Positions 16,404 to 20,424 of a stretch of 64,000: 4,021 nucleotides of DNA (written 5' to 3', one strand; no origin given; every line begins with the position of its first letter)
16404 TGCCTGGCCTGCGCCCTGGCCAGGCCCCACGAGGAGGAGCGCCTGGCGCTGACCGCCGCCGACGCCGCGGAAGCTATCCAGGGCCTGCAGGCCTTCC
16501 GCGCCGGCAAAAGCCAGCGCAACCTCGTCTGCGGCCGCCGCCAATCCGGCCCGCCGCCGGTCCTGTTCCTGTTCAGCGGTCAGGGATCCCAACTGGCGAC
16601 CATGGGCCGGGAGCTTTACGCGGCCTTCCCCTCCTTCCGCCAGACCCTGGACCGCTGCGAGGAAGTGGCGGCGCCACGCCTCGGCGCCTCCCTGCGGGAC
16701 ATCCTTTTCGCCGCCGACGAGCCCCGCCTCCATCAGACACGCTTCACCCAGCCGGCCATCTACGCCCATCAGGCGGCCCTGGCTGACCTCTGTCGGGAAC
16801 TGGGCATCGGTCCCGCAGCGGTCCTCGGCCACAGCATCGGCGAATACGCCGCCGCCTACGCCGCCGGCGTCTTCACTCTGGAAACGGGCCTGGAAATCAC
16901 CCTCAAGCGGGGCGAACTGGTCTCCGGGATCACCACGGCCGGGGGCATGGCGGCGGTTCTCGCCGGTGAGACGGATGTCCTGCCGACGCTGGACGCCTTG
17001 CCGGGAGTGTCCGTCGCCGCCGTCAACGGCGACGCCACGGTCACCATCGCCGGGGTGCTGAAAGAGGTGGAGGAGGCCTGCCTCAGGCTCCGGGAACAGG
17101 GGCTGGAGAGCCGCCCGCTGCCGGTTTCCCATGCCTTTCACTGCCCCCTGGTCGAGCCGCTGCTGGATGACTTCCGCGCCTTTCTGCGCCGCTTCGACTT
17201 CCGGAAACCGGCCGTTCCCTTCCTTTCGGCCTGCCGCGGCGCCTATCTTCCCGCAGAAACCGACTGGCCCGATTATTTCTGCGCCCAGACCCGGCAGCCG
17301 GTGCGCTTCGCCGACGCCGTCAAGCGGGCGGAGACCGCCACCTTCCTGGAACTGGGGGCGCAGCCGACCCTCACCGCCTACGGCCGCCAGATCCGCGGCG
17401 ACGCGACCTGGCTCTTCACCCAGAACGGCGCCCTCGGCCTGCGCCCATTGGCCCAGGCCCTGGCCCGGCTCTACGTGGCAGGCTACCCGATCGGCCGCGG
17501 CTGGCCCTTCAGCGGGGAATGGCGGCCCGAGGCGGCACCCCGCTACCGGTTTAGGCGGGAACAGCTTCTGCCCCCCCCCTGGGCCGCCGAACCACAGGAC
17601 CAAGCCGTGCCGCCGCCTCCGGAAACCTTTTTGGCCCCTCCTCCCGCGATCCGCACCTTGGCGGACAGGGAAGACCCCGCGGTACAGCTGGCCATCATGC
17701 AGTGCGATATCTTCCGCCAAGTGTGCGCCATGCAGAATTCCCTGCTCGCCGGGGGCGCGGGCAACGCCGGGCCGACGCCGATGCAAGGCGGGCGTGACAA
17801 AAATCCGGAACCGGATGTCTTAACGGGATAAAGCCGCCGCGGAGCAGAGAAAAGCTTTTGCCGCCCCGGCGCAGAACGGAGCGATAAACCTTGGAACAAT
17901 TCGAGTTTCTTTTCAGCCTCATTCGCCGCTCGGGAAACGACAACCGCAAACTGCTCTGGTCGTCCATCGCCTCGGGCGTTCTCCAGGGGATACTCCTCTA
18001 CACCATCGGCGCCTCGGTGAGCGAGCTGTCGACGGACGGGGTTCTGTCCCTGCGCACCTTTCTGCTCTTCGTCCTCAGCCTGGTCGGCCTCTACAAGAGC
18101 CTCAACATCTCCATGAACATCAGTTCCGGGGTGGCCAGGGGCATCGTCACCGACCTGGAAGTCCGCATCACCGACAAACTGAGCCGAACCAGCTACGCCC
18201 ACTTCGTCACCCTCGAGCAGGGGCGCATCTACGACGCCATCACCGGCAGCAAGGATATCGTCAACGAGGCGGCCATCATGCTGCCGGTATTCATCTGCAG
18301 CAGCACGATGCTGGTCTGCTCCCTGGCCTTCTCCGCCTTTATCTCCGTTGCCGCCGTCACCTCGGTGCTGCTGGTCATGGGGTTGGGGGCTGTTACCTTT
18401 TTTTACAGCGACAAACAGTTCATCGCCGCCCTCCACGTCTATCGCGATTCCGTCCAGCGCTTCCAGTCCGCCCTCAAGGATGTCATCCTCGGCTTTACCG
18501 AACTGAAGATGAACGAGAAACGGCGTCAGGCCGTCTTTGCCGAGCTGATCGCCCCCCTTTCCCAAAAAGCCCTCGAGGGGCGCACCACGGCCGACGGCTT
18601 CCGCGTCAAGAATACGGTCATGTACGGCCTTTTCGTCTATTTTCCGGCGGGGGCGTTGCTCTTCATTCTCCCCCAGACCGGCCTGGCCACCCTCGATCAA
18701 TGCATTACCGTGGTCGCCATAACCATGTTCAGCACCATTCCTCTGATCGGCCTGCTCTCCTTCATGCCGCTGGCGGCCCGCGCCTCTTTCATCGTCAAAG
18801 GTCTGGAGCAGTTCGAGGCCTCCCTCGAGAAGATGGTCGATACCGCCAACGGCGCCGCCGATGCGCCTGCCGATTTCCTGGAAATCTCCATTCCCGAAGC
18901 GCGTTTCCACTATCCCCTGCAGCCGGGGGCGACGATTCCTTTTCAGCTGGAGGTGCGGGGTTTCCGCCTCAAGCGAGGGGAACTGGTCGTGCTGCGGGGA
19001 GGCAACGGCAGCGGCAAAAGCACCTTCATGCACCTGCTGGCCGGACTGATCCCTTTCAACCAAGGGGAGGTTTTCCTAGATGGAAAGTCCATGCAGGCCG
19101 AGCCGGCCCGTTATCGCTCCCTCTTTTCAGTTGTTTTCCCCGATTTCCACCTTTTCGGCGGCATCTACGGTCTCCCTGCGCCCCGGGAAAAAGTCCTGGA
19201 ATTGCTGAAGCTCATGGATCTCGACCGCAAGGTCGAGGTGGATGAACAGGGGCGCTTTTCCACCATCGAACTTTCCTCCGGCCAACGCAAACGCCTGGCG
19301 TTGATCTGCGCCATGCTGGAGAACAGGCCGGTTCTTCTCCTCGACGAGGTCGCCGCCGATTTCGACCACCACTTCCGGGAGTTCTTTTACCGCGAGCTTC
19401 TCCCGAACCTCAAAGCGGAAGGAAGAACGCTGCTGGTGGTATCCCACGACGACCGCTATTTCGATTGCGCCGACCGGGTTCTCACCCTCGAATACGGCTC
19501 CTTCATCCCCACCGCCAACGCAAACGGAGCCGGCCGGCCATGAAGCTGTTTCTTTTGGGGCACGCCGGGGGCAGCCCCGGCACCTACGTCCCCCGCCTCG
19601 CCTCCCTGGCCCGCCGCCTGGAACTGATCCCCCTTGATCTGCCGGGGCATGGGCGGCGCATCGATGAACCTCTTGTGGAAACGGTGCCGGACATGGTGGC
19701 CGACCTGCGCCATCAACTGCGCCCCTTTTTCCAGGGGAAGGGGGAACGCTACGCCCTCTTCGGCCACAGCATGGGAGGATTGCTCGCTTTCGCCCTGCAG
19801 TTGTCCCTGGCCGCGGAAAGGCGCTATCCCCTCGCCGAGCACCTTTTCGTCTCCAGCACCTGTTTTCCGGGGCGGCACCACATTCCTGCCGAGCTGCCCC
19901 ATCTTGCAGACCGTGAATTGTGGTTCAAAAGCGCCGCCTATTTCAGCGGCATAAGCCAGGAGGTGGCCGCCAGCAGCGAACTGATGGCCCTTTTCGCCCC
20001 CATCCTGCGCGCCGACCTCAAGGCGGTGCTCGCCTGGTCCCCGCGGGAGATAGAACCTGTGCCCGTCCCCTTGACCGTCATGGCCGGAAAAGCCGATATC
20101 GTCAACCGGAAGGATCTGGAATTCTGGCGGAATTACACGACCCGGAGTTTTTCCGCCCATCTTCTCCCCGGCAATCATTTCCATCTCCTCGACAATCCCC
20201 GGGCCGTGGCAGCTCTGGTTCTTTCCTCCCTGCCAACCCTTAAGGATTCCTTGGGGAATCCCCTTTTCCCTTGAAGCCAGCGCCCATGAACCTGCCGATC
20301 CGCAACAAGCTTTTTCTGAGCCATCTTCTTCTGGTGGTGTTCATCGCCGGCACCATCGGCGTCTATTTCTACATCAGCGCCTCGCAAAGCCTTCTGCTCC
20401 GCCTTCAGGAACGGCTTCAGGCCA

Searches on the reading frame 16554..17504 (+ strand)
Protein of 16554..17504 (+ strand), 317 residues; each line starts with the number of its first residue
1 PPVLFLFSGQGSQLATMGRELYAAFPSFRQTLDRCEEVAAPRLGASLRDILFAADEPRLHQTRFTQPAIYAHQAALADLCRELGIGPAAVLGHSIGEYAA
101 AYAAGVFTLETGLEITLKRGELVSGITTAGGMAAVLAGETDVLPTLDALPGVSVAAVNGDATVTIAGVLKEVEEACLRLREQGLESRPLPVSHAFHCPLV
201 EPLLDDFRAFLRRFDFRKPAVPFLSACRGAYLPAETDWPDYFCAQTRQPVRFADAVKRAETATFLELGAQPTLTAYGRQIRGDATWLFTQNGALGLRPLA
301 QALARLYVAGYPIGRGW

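Call 27: search_solved_structures(query=window:16554-17504:+, max_evalue=1e-10)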
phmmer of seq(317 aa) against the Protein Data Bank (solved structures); distinct sequences matched with E-value up to 1e-10: 111 (the best 60 are shown).
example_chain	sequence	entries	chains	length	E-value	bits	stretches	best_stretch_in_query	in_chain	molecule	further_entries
4mz0_A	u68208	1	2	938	2.8e-55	191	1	1-313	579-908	CurL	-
11sz_A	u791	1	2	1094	1e-51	179.4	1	5-311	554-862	6-deoxyerythronolide-B synthase, Erythronolide synthase EryA2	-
6iyo_A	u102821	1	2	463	1.8e-51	178.5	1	4-285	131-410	Type I modular polyketide synthase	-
9iyw_A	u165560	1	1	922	2e-49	171.9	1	5-313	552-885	Polyketide synthase,GfsA KSQ-AncAT chimeric protein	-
8in9_A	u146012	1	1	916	7.6e-47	163.4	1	6-313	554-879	Polyketide synthase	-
7vee_A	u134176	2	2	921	7.7e-47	163.4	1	6-313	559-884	Polyketide synthase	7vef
8xjy_A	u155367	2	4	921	1.4e-40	142.8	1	5-276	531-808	Polyketide synthase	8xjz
8xju_A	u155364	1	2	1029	1.9e-40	142.4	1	5-276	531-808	Polyketide synthase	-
8g4u_A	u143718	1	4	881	4.7e-38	134.5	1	3-312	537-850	EryAIII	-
9pat_A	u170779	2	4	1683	7.6e-38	133.8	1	3-313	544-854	6-deoxyerythronolide-B synthase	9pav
9pat_C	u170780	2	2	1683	7.6e-38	133.8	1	3-313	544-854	6-deoxyerythronolide-B synthase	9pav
4qbu_A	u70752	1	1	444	7.7e-38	133.8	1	1-273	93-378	ZmaA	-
2qo3_A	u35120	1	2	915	8.6e-38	133.6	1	3-273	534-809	EryAII Erythromycin polyketide synthase modules 3 and 4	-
6c9u_A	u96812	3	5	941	8.6e-38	133.6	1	3-273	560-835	6-deoxyerythronolide-B synthase EryA2, modules 3 and 4 | EryAII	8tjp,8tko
9pc6_A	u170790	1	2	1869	1.4e-37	133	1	3-313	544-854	6-deoxyerythronolide-B synthase,RifR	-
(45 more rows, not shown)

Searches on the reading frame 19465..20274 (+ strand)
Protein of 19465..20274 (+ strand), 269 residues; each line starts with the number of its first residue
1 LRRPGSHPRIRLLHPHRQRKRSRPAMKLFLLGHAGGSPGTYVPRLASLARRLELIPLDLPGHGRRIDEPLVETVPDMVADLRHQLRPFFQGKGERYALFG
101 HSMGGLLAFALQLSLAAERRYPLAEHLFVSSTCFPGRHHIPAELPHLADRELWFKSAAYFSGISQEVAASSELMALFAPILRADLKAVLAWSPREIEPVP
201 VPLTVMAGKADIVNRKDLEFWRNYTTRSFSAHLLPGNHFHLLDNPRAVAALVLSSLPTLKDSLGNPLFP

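Call 4: search_protein_families(library=pfam, proteins=[window:19465-20274:+])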
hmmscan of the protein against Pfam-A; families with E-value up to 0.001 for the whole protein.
window:19465-20274:+ (269 aa): 5 families
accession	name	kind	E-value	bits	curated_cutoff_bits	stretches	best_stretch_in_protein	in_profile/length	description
PF00975.26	Thioesterase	-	2e-24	87.5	26.4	1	27-251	2-221/226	Thioesterase domain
PF12697.13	Abhydrolase_6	-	3e-16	61.2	26.3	1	33-250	5-216/217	Alpha/beta hydrolase family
PF12146.15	Hydrolase_4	-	1.8e-08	34.4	27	1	55-140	35-117/239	Serine aminopeptidase, S33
PF00561.26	Abhydrolase_1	-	0.00055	20.1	25.8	0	46-111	20-86/245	alpha/beta hydrolase fold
PF07224.18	Chlorophyllase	-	0.00083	18.7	26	0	79-117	101-139/301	Chlorophyllase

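Call 5: search_protein_families(library=ncbifam, proteins=[window:19465-20274:+], max_evalue=0.001)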
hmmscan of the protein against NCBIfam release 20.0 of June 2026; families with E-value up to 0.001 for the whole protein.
window:19465-20274:+ (269 aa): 6 families
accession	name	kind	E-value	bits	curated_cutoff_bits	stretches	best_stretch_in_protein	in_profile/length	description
NF051488.1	bifunc_PcaDC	exception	4.3e-08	32.7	390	1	25-114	12-98/375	bifunctional 3-oxoadipate enol-lactonase/4-carboxymuconolactone decarboxylase PcaDC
TIGR03695.1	menH_SHCHC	equivalog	1.1e-07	31.5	208.55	1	36-116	13-93/252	2-succinyl-6-hydroxy-2,4-cyclohexadiene-1-carboxylate synthase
NF011457.0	PRK14875.1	equivalog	3e-07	29.7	307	1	35-112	142-216/372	acetoin dehydrogenase dihydrolipoyllysine-residue acetyltransferase subunit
TIGR02427.1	protocat_pcaD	equivalog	7.7e-06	25.5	255.85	1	17-114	5-99/251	3-oxoadipate enol-lactonase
NF008340.0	PRK11126.1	equivalog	0.0002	20.7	261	1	44-113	32-97/255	2-succinyl-6-hydroxy-2,4-cyclohexadiene-1-carboxylate synthase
TIGR03056.1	bchO_mg_che_rel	equivalog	0.00091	18.3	172.55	0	28-116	31-117/278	alpha/beta fold hydrolase BchO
